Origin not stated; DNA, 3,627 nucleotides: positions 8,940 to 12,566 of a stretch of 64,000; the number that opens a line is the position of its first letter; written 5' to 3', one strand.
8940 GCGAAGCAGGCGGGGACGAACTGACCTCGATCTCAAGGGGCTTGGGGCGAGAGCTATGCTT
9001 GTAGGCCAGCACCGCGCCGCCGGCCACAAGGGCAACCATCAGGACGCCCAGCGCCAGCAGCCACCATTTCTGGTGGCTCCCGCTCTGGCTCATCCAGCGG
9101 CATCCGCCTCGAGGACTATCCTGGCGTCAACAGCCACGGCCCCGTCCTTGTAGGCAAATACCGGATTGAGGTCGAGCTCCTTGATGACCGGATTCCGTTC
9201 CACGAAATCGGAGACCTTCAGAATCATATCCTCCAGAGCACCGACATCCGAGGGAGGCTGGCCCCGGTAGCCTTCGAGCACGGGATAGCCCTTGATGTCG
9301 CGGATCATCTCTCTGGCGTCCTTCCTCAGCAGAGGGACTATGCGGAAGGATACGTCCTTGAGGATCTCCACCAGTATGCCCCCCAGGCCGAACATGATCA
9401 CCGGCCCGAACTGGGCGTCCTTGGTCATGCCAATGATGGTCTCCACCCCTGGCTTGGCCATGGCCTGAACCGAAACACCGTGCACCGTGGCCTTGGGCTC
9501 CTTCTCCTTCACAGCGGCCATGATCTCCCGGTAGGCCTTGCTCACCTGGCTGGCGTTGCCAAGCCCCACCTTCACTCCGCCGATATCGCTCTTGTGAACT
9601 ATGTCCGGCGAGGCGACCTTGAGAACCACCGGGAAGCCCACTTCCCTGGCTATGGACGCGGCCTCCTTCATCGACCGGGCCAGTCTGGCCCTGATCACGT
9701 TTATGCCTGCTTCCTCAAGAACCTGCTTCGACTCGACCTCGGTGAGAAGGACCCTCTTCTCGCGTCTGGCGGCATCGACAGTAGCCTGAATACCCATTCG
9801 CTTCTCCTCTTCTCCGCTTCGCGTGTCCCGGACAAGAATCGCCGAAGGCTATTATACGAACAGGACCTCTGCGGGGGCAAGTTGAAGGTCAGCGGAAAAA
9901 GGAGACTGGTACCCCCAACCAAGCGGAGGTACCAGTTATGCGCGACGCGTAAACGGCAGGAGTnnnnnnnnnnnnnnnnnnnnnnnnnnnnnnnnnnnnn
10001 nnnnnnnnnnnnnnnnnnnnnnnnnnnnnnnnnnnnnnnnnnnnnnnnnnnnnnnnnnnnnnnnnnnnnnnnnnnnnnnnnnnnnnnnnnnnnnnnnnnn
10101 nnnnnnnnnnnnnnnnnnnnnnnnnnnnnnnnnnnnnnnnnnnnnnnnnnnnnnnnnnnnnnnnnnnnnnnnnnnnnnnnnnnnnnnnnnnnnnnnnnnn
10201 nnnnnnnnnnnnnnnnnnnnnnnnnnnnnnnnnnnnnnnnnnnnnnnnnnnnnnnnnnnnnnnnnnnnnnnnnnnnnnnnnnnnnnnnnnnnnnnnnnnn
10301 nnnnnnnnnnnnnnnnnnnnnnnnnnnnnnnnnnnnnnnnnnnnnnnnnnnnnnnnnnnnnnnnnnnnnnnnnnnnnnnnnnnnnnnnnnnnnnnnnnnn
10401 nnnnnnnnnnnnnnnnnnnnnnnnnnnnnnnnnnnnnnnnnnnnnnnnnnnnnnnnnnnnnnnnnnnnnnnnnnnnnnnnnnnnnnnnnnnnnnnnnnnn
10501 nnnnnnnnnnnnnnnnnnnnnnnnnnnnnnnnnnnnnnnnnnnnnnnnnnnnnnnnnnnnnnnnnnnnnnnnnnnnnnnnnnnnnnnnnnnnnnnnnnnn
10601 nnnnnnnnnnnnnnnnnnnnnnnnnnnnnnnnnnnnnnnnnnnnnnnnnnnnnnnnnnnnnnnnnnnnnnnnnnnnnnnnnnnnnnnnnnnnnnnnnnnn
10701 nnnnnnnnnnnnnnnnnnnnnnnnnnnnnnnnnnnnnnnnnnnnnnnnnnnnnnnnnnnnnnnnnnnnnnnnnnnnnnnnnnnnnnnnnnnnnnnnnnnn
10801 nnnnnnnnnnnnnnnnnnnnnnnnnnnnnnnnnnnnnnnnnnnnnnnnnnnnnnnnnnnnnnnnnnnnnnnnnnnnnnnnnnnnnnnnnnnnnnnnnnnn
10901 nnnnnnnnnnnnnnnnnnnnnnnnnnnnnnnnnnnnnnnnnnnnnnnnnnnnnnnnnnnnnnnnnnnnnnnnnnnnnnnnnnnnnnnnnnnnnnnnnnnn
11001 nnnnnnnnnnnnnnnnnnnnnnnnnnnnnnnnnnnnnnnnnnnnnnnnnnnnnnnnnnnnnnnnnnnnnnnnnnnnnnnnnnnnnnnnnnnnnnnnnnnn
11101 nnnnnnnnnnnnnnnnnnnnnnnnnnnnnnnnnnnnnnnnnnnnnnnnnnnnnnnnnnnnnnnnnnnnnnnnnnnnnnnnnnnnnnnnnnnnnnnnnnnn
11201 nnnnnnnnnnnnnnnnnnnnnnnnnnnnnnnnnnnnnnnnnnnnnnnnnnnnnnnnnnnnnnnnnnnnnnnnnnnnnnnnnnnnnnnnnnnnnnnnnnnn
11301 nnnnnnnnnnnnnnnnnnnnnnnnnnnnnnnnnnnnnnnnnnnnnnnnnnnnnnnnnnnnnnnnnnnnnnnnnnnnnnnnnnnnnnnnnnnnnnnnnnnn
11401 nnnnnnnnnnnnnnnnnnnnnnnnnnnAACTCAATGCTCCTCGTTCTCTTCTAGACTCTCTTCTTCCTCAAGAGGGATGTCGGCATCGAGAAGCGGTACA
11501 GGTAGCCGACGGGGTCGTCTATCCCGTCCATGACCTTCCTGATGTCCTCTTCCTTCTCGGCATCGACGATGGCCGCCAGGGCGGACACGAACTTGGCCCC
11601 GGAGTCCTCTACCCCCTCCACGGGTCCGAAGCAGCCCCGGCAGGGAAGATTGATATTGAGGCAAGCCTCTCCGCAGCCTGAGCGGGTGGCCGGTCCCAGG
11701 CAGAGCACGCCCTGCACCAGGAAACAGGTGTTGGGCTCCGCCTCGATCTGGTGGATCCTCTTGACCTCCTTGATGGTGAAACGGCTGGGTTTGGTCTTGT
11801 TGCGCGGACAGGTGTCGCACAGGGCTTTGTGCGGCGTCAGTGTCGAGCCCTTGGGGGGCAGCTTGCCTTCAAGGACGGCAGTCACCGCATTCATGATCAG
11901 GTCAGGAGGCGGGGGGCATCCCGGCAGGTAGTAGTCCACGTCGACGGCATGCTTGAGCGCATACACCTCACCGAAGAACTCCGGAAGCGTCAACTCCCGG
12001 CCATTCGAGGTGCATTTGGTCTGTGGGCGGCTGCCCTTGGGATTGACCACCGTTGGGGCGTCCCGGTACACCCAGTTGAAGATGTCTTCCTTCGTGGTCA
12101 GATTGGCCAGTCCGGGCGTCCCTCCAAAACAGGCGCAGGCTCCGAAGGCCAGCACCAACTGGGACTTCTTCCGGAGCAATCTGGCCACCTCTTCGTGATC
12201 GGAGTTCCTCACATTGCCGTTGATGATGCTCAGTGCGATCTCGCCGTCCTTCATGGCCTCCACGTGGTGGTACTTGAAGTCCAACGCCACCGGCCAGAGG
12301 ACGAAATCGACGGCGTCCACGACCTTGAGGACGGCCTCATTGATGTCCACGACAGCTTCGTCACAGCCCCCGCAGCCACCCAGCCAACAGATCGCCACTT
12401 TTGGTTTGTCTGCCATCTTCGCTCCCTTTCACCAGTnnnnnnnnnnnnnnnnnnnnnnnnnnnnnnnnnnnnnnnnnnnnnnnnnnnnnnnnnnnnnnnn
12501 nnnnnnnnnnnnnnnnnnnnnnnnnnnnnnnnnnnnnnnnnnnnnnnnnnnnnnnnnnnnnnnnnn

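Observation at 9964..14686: Non-canonical group-3c-like [NiFe] hydrogenase: MvhADG with a GltD/NfnB-like flavoprotein-polyferredoxin in place of HdrABC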

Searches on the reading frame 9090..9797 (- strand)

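Call 3: search_protein_families(library=pfam, proteins=[window:9090-9797:-], max_evalue=0.01)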
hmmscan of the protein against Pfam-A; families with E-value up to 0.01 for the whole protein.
window:9090-9797:- (235 aa): 3 families
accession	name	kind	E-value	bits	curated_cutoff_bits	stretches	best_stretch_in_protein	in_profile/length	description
PF13549.11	ATP-grasp_5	-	3e-88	295.3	27.6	1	10-229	2-221/221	ATP-grasp domain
PF08442.15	ATP-grasp_2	-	0.0032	17.5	29.5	1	18-77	2-61/202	ATP-grasp domain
PF02786.22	CPSase_L_D2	-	0.004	17.1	19.8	1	22-62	4-46/211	Carbamoyl-phosphate synthase L chain, ATP binding domain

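Call 4: search_protein_families(library=ncbifam, proteins=[window:9090-9797:-], max_evalue=0.01)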
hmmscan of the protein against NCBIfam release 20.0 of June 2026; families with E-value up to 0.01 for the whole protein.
window:9090-9797:- (235 aa): 10 families
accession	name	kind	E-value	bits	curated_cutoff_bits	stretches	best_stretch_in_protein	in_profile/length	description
NF045494.1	AcCoALig_Archglob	equivalog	2.5e-71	241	1200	1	17-229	2-205/665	acetate--CoA ligase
NF045493.1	HydDutCoALig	equivalog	1.7e-64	218.6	1300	1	6-229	473-698/698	4-hydroxybutyrate--CoA ligase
NF045492.1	HydPropCoALig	equivalog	1.1e-59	202.5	1300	1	8-231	9-231/700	3-hydroxypropionate--CoA ligase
NF001913.0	PRK00696.1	equivalog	1.4e-07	30.9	370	1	18-233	3-222/388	ADP-forming succinate--CoA ligase subunit beta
NF010623.0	PRK14016.1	subfamily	1.7e-06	26.5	877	1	23-95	218-285/871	cyanophycin synthetase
TIGR02068.2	cya_phycin_syn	equivalog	3.9e-05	21.9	850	1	22-95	216-284/862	cyanophycin synthetase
NF006286.0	PRK08462.1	equivalog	0.00025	20.1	740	1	21-63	119-163/445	acetyl-CoA carboxylase biotin carboxylase subunit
TIGR01016.1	sucCoAbeta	subfamily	0.00041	19.4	375.55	1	18-233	3-222/386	succinate-CoA ligase subunit beta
NF006406.0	PRK08654.1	equivalog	0.00092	17.8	739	1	19-62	115-160/499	acetyl-CoA carboxylase biotin carboxylase subunit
NF003671.0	PRK05294.1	equivalog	0.0066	14.1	599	0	24-60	671-707/1058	carbamoyl-phosphate synthase large subunit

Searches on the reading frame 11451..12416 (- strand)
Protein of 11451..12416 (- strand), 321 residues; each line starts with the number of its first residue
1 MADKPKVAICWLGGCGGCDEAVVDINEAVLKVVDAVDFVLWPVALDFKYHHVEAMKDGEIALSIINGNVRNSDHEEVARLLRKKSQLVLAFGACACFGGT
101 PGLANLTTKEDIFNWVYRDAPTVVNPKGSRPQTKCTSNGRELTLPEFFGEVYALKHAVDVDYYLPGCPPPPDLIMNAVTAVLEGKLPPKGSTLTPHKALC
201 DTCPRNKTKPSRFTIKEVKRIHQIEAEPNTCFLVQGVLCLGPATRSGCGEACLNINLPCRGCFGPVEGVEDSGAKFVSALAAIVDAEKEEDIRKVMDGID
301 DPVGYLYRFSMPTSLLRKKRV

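Call 3: search_protein_families(library=pfam, proteins=[window:11451-12416:-], max_evalue=0.01)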
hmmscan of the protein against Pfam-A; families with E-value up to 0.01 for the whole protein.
window:11451-12416:- (321 aa): 1 family
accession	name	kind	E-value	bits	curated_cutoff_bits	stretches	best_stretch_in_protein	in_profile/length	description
PF01058.29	Oxidored_q6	-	1.5e-22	80.1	27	1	15-180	1-127/128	NADH ubiquinone oxidoreductase, 20 Kd subunit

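Call 4: search_protein_families(library=ncbifam, proteins=[window:11451-12416:-], max_evalue=0.01)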
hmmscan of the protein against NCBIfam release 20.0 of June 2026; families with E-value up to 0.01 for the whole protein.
window:11451-12416:- (321 aa): 12 families
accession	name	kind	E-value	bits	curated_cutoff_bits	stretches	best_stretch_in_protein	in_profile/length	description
NF045875.1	F420_non_VhuG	exception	2.5e-62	210.7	450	1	1-319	1-284/286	F420-non-reducing hydrogenase subunit VhuG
NF040836.1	sulfhyd_HydD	equivalog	6.9e-19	68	500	2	4-134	5-128/261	NADPH-dependent hydrogenase/sulfhydrogenase 1 subunit delta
TIGR03294.1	FrhG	equivalog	1.8e-15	57.3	245.5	2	5-99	2-92/228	coenzyme F420 hydrogenase subunit gamma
NF040831.1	sulfhyd_ShyD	equivalog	2.4e-15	56.8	460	2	231-285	171-225/240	NAD(P)-dependent hydrogenase/sulfhydrogenase 2 subunit delta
NF005012.1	PRK06411.1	subfamily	1.4e-06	27.9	116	1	151-181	124-154/166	NADH-quinone oxidoreductase subunit NuoB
TIGR01957.1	nuoB_fam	subfamily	8.6e-06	25.7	142.7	1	132-180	91-137/145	NADH-quinone oxidoreductase subunit B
NF045520.1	H2_NiFeSe_small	exception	7.7e-05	22.2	470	0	75-108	134-167/314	NiFeSe hydrogenase small subunit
NF011395.0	PRK14820.1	equivalog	0.00034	20.4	263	1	153-181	125-153/180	NADH-quinone oxidoreductase subunit B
NF011390.0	PRK14815.1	equivalog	0.00038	19.8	281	0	148-180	120-152/183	NADH dehydrogenase subunit B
NF011392.0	PRK14817.1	equivalog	0.00046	19.9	271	1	132-179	110-154/182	NADH-quinone oxidoreductase subunit B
NF011394.0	PRK14819.1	equivalog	0.00051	19.6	312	0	155-180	126-151/264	NADH-quinone oxidoreductase subunit B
NF011389.0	PRK14814.1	equivalog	0.00089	19.1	285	1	133-180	108-152/186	NADH dehydrogenase subunit B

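Call 76: search_solved_structures(query=window:11451-12416:-, max_evalue=1e-10)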
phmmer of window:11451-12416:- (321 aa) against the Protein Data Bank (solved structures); distinct sequences matched with E-value up to 1e-10: 10.
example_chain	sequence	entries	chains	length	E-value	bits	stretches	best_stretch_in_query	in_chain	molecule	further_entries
5odc_E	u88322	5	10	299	2e-65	224.2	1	6-315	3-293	Methyl-viologen reducing hydrogenase subunit G | Methyl-viologen reducing hydrogenase, subunit G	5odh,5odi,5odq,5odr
9sw2_E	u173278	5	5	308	2.1e-63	217.6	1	1-318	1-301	F420-non-reducing hydrogenase subunit G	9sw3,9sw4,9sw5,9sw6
9sfi_I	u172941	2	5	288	5e-53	183.4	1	1-319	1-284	F420-non-reducing hydrogenase small subunit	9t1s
7t2r_E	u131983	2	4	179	2.6e-20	75.9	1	4-191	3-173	NiFe hydrogenase small subunit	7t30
5xf9_C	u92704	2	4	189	3.6e-18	68.8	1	4-187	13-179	NAD-reducing hydrogenase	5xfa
9e1j_A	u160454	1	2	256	6.5e-15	58.1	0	6-135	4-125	Sulfhydrogenase 1 subunit delta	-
9nez_A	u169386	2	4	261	7e-15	58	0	5-135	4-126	Sulfhydrogenase 1 subunit delta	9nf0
9e15_A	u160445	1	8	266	7.9e-15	57.9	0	6-135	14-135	Sulfhydrogenase 1 subunit delta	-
6qii_G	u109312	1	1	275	1.3e-14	57.1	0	3-100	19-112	Coenzyme F420 hydrogenase subunit gamma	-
6qgr_G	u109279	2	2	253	1.5e-14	56.9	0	4-100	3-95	Coenzyme F420 hydrogenase subunit gamma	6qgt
